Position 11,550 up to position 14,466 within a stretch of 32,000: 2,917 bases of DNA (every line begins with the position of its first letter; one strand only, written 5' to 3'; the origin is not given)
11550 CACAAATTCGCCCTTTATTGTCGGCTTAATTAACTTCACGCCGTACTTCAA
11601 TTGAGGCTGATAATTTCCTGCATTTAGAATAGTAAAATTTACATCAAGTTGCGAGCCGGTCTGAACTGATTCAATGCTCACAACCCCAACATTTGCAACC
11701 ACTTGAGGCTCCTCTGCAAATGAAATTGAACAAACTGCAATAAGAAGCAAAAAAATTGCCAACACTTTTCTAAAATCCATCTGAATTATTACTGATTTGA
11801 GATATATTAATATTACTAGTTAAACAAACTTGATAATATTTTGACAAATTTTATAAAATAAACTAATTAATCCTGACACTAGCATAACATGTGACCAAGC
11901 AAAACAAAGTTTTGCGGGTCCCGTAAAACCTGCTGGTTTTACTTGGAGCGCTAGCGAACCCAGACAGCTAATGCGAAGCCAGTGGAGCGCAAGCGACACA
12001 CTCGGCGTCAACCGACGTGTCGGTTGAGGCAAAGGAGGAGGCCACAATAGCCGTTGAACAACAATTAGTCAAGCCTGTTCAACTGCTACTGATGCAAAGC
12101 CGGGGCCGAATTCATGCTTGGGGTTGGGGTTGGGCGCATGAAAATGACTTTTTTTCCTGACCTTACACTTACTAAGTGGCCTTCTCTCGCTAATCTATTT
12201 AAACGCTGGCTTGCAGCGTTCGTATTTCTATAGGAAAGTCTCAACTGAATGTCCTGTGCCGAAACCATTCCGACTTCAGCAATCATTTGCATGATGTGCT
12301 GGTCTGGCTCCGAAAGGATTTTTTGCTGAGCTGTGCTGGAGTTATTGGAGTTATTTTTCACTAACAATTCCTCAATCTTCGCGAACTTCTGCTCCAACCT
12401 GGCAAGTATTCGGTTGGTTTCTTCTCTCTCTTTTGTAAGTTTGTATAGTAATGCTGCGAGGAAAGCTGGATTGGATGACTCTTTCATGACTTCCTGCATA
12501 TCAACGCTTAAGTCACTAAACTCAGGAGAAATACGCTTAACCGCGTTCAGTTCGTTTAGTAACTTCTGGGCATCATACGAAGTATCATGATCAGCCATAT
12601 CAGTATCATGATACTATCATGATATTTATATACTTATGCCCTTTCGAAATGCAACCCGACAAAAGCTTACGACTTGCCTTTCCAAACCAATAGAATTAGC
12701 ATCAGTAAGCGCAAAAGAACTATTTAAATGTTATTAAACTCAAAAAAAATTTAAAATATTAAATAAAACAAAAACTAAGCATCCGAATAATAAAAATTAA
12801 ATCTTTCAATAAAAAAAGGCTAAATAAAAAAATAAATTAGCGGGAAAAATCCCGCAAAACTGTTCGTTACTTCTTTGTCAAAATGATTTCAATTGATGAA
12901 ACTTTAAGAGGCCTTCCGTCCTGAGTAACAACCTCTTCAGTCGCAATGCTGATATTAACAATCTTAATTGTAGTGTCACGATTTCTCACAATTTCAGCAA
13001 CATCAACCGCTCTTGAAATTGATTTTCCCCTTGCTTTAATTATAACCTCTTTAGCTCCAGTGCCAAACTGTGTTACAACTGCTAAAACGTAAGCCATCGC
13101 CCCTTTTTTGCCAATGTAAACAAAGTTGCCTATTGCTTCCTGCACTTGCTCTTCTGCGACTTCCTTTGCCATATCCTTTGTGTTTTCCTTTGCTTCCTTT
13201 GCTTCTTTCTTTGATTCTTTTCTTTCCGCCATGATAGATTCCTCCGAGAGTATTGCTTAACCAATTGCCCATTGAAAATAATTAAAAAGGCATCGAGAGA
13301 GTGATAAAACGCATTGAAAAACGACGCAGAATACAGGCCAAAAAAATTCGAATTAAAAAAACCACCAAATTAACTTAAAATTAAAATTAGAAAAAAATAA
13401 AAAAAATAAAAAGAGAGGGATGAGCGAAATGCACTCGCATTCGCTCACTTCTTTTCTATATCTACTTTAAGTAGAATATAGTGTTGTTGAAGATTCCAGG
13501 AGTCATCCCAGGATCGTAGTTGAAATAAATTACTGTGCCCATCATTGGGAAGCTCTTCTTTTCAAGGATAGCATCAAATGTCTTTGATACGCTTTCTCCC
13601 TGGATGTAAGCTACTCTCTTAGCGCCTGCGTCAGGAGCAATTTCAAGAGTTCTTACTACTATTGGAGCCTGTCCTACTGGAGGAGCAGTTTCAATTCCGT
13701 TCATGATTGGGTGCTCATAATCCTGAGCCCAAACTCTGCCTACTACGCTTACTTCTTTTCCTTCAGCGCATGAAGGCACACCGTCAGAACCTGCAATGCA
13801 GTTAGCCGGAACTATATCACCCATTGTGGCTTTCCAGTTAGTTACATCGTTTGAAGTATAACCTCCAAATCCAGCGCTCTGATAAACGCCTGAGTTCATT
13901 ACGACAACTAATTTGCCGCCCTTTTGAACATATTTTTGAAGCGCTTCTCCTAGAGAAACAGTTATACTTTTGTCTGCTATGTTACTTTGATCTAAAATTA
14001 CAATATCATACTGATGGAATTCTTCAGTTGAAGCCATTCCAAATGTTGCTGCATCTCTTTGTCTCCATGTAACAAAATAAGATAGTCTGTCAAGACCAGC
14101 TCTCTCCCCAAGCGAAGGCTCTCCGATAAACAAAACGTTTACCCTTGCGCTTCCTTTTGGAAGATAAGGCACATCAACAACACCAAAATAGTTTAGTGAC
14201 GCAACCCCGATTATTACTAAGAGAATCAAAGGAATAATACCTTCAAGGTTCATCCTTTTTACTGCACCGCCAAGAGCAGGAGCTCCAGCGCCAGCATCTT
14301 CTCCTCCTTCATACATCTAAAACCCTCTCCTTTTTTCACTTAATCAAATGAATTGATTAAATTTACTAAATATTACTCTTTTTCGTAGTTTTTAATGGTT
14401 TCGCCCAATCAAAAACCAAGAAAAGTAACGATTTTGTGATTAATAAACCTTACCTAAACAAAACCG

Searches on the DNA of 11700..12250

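Call 63: search_rna_families(source=window, start=11700, end=12250, threshold=evalue, max_evalue=1)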
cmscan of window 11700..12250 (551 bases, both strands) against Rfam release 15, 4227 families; matches with E-value up to 1: 1.
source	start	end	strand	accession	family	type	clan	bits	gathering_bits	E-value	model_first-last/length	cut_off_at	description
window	11811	11946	-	RF03019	RT-16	Gene; sRNA;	-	27.1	50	0.052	1-158/158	no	RT-16 RNA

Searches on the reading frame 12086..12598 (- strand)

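Call 8: search_protein_families(library=pfam, proteins=[window:12086-12598:-], max_evalue=0.01)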
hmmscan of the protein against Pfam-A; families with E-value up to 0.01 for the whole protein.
window:12086-12598:- (170 aa): 2 families
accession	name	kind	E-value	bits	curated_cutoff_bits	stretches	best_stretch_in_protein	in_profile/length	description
PF02295.23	z-alpha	-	0.0002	21.8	21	0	37-71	12-48/67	Adenosine deaminase z-alpha domain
PF03965.22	Penicillinase_R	-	0.0099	16.7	22.6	0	95-153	1-62/115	Penicillinase repressor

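Call 9: search_protein_families(library=ncbifam, proteins=[window:12086-12598:-], max_evalue=0.01)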
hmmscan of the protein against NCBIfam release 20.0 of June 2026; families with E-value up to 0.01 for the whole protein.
window:12086-12598:- (170 aa): 0 families

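Call 11: search_protein_families(library=phrogs, proteins=[window:12086-12598:-], max_evalue=0.01)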
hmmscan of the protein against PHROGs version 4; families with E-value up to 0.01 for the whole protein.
window:12086-12598:- (170 aa): 1 family
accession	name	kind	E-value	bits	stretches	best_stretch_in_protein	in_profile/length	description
phrog_2440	-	transcription regulation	0.0054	17.6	1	95-146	26-79/126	transcriptional regulator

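Call 103: search_protein_families(library=pfam, proteins=[window:12086-12598:-], max_evalue=0.1)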
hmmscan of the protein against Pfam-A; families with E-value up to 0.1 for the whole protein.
window:12086-12598:- (170 aa): 5 families
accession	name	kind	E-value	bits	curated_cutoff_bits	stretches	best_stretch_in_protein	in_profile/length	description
PF02295.23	z-alpha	-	0.0002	21.8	21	0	37-71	12-48/67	Adenosine deaminase z-alpha domain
PF03965.22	Penicillinase_R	-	0.0099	16.7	22.6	1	95-153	1-62/115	Penicillinase repressor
PF01726.22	LexA_DNA_bind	-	0.017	15.3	23.7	1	89-142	6-56/65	LexA DNA binding domain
PF21248.3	SoFic-like_C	-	0.073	13.7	27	0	127-156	45-74/76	Protein adenylyltransferase SoFic-like, C-terminal domain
PF20935.2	DUF6847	-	0.095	13.1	27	0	58-135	28-100/141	Family of unknown function (DUF6847)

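Call 105: search_protein_families(library=padloc, proteins=[window:12086-12598:-], max_evalue=0.01)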
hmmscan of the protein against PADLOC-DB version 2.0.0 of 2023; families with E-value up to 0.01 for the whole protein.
window:12086-12598:- (170 aa): 1 family
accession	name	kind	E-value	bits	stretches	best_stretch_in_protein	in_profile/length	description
PDLC02226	AbiEi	-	0.004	15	0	119-159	25-61/202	AbiEi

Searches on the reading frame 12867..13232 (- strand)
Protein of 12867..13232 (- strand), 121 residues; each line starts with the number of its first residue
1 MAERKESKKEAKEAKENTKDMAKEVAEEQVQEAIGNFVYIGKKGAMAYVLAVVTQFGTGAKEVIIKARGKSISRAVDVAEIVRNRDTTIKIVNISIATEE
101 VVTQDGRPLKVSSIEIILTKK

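Call 8: search_protein_families(library=pfam, proteins=[window:12867-13232:-], max_evalue=0.01)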
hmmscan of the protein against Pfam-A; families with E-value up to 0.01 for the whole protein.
window:12867-13232:- (121 aa): 1 family
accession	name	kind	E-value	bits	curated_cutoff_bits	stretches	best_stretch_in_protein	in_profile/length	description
PF01918.27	Alba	-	1.1e-17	64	25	1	36-96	1-64/66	Alba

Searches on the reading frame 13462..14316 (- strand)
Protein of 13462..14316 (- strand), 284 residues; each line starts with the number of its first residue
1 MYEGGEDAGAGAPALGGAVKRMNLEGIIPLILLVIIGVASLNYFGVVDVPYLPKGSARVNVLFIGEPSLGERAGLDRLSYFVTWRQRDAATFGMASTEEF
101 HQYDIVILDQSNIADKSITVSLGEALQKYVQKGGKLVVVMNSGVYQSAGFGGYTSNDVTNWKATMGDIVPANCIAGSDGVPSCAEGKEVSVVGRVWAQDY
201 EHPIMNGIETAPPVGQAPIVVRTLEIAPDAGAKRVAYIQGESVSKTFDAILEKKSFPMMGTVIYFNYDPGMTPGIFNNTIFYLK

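Call 8: search_protein_families(library=pfam, proteins=[window:13462-14316:-], max_evalue=0.01)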
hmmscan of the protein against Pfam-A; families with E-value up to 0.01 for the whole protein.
window:13462-14316:- (284 aa): 1 family
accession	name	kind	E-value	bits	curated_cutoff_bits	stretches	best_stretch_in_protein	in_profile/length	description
PF08532.16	Glyco_hydro_42M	-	0.007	16.3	25.8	0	80-145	35-96/207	Beta-galactosidase trimerisation domain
